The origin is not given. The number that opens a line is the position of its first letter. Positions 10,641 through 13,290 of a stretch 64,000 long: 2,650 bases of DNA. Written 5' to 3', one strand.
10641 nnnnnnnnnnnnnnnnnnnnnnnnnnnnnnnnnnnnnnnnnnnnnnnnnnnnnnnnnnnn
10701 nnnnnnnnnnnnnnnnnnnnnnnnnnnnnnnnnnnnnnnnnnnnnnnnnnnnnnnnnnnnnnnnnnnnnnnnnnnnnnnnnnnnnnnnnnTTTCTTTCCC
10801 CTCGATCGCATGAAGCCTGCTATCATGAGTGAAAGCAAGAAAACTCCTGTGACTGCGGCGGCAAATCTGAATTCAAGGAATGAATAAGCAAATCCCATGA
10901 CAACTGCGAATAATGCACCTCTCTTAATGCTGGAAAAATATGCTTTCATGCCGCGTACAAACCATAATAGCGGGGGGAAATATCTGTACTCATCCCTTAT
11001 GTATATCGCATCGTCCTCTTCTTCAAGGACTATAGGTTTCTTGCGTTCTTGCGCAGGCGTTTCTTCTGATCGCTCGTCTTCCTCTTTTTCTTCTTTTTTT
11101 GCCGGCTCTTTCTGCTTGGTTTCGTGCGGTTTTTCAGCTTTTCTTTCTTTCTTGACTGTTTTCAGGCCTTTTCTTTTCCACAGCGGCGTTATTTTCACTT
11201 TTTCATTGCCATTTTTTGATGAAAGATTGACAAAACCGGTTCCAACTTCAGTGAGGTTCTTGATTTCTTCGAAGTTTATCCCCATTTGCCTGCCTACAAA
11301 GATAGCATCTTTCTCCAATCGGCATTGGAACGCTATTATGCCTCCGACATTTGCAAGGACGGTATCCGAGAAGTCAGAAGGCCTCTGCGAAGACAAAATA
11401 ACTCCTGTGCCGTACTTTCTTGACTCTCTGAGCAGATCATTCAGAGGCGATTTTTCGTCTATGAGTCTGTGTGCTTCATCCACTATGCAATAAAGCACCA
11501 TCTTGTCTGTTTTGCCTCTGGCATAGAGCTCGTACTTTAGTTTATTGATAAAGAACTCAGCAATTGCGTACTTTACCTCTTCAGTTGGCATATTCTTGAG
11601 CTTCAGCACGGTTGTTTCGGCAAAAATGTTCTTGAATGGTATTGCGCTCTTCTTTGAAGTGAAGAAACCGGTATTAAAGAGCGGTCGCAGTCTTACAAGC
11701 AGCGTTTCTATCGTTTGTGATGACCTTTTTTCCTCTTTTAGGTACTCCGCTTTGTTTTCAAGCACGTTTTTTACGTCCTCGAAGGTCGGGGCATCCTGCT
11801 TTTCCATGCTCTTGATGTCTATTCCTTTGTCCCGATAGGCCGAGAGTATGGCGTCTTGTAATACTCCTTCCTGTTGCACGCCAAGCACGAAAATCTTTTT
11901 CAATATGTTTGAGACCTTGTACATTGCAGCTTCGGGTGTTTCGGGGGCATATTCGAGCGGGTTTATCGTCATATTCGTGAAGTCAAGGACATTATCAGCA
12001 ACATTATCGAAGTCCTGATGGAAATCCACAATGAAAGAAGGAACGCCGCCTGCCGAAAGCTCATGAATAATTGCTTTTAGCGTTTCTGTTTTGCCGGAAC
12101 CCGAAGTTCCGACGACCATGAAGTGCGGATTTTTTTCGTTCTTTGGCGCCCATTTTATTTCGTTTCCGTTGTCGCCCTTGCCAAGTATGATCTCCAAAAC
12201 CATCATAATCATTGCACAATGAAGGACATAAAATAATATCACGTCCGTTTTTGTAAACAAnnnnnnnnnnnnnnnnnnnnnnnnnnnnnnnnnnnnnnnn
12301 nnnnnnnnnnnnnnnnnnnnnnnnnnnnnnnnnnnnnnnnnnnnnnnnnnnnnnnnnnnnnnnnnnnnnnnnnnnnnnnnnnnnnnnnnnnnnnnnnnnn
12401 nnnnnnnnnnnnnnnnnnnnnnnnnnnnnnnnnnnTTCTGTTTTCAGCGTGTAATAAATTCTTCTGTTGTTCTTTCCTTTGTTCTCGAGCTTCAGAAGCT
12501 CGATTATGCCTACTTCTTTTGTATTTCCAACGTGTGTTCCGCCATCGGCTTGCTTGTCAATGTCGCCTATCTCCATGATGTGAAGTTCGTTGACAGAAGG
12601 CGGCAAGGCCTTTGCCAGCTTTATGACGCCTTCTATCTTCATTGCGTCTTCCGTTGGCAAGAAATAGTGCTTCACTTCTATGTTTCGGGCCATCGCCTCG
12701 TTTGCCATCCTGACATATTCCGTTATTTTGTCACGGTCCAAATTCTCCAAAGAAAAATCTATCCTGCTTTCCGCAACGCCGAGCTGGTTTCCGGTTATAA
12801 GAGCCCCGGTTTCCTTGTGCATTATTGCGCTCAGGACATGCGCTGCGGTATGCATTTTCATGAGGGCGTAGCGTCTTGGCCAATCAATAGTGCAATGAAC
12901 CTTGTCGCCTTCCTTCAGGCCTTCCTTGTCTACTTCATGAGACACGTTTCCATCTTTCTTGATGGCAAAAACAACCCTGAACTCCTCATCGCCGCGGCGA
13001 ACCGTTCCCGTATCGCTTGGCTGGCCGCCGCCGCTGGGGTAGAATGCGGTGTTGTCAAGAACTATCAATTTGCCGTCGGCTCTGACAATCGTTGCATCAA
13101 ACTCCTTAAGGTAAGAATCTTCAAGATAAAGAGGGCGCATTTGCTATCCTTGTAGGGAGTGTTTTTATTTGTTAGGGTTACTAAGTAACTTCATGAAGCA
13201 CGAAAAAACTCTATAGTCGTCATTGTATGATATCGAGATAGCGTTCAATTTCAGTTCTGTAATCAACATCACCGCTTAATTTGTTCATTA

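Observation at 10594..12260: Membrane-anchored DUF87/HerA-FtsK-like ATPase translationally coupled to a small secreted peptide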

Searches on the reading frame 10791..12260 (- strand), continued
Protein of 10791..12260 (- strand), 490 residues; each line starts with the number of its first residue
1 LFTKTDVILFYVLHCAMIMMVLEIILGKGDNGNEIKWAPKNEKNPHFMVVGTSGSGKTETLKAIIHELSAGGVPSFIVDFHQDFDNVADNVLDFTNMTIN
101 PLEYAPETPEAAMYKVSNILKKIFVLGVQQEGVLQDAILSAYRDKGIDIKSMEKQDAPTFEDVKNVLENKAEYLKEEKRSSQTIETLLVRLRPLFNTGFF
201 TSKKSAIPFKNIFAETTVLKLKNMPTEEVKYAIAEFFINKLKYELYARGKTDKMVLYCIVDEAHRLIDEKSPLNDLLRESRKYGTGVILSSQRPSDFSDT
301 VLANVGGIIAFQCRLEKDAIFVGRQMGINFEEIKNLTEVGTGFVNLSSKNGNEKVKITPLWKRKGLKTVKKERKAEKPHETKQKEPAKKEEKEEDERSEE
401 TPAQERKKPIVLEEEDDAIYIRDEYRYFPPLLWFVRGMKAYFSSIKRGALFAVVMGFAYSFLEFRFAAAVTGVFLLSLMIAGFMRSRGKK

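Call 74: find_encoding_contigs(protein=P0082, flank=6000, max_places=2)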
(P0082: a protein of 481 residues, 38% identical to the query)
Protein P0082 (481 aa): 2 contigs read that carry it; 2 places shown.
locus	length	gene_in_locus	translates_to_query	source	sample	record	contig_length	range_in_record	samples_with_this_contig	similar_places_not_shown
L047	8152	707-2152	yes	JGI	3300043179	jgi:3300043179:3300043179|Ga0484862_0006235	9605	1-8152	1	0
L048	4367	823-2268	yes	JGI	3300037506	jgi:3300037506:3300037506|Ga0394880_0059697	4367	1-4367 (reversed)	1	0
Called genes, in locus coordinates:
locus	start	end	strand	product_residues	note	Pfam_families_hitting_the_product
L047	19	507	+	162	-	-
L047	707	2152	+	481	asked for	PF01580:FtsK_SpoIIIE (faint), PF05872:HerA_C (faint), PF10412:TrwB_AAD_bind (faint), PF13191:AAA_16 (faint), PF01935:DUF87, PF13401:AAA_22 (faint)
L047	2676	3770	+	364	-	PF00070:Pyr_redox (faint), PF01266:DAO, PF07992:Pyr_redox_2 (faint)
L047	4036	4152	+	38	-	-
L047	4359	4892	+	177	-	PF00708:Acylphosphatase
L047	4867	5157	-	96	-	-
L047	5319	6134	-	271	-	PF00753:Lactamase_B, PF12706:Lactamase_B_2 (weak)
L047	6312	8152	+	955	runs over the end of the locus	PF00270:DEAD, PF04851:ResIII, PF00271:Helicase_C, PF19306:WHD_Lhr, PF08494:DEAD_assoc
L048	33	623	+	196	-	-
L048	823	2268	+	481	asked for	PF01580:FtsK_SpoIIIE (faint), PF05872:HerA_C (faint), PF10412:TrwB_AAD_bind (faint), PF13191:AAA_16 (faint), PF01935:DUF87, PF13401:AAA_22 (faint)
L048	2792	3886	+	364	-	PF00070:Pyr_redox (faint), PF01266:DAO, PF07992:Pyr_redox_2 (faint)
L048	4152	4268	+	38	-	-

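Call 79: predict_structure(alignment_id=A6)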
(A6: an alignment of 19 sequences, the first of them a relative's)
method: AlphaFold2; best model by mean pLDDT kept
length: 694 residues; sequences in the alignment: 19
mean_pLDDT: 80.4   pTM: 0.53
mean pLDDT of the five models: 80.4, 78.7, 77.2, 77.1, 76.2
residues with pLDDT >= 90: 222; 70-90: 344; 50-70: 58; < 50: 70
segments of 3 or more residues with pLDDT < 50: 39-49, 126-129, 139-150, 186-193, 311-340, 691-694
pLDDT, mean of each block of 10 residues (from residue 1): 78 80 84 66 46 60 69 71 88 90 88 83 56 59 39 73 87 86 53 61 86 76 82 77 84 84 84 82 83 87 83 39 32 33 78 90 91 93 94 90 90 80 84 90 93 96 95 88 90 95 93 92 78 78 90 93 88 83 93 84 89 94 88 94 94 94 93 92 85 33
secondary structure, 60 per line:
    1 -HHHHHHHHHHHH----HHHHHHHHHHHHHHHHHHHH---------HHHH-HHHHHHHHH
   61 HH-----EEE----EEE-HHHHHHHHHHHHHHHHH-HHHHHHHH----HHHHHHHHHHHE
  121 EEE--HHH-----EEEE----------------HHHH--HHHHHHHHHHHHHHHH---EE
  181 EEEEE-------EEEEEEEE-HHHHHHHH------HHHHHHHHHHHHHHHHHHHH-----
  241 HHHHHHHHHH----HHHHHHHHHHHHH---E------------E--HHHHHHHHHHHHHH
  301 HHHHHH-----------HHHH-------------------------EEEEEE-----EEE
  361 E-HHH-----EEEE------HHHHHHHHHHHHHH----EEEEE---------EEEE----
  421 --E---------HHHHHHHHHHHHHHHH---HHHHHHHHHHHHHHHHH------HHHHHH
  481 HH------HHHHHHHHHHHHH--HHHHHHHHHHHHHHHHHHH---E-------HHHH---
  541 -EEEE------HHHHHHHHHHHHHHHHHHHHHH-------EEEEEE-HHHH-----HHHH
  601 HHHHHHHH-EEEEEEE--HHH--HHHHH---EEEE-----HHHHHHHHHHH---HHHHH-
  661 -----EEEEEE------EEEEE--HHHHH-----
elements in order (helices of 4 or more, strands of 3 or more residues): H2-13 H18-37 H47-50 H52-62 E68-70 E75-77 H79-95 H97-104 H109-119 E120-123 E134-137 H154-157 H160-175 E179-185 E193-200 H202-209 H216-235 H241-250 H255-267 H287-306 H318-321 E347-352 E358-361 E371-374 H381-394 E399-403 E413-416 H433-448 H452-468 H475-482 H489-501 H504-522 H534-537 E542-545 H552-573 E581-586 H588-591 H597-608 E610-616 H624-628 E632-635 H641-651 H655-659 E666-671 E678-682 H685-689
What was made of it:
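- This was not checked by a fold search (call 79).
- Tried and rejected: The extension shows a repeated helix-strand pattern that I read as winged-helix units (call 79).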

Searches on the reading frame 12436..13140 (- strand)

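Call 3: search_protein_families(library=pfam, proteins=[window:12436-13140:-], max_evalue=0.01)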
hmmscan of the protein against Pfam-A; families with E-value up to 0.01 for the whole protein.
window:12436-13140:- (235 aa): 2 families
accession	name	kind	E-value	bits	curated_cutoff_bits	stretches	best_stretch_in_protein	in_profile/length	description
PF01411.24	tRNA-synt_2c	-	6.1e-16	58.5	30.3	1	12-88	473-551/552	tRNA synthetases class II (A)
PF07973.19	tRNA_SAD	-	8.4e-13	48.5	24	1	189-229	4-44/44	Threonyl and Alanyl tRNA synthetase second additional domain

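Call 68: search_protein_families(library=ncbifam, proteins=[window:12436-13140:-], max_evalue=0.001)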
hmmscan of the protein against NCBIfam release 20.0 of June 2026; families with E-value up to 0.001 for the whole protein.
window:12436-13140:- (235 aa): 4 families
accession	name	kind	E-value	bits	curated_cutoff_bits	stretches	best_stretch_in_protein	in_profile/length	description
NF040865.1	a_tRNA_ed_AlaXM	equivalog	1.4e-93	312.9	300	1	2-233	2-234/234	alanyl-tRNA editing protein AlaXM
TIGR03683.1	A-tRNA_syn_arch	equivalog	4.8e-51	174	744.7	1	2-231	502-733/902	alanine--tRNA ligase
TIGR00344.1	alaS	equivalog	3.3e-38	131.5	457.05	1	19-230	477-690/847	alanine--tRNA ligase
NF002436.0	PRK01584.1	equivalog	1.4e-08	33.7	529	1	91-231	451-591/595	alanine--tRNA ligase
